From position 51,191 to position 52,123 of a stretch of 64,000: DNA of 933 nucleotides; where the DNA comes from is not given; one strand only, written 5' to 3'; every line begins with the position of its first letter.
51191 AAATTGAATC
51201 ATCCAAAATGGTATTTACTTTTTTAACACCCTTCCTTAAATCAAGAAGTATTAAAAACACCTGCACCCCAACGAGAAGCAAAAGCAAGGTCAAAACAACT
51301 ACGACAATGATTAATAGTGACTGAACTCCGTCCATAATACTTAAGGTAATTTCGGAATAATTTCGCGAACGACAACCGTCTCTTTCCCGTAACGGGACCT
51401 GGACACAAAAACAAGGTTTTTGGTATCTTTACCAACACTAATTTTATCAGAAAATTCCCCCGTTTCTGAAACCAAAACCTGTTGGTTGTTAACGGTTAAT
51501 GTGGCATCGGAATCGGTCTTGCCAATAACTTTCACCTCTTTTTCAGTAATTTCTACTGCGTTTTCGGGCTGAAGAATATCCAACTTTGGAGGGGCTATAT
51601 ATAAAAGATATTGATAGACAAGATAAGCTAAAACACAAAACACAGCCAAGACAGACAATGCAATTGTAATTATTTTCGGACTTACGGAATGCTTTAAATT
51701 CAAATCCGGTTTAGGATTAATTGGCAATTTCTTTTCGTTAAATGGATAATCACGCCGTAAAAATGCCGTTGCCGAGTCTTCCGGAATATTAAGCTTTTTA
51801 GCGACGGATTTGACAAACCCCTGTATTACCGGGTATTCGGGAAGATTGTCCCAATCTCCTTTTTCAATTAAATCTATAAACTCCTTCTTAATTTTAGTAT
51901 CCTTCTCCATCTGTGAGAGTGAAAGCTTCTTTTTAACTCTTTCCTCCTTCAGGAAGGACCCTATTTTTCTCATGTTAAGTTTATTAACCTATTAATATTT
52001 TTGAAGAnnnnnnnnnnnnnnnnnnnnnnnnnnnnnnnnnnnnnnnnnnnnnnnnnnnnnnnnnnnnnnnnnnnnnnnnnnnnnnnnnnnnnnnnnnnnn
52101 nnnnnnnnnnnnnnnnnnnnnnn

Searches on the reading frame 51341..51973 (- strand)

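Call 72: search_protein_families(library=pfam, proteins=[window:51341-51973:-], max_evalue=0.001)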
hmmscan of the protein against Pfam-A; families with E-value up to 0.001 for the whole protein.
window:51341-51973:- (210 aa): 3 families
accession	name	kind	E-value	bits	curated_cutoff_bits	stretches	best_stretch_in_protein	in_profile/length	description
PF13413.12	HTH_25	-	4.1e-15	55.8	24.6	1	8-66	2-60/62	Helix-turn-helix domain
PF09136.16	Glucodextran_B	-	1e-07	32.2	27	1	129-190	1-63/83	Glucodextranase, domain B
PF12844.13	HTH_19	-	4.2e-05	23.8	30.2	1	5-66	1-56/64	Helix-turn-helix domain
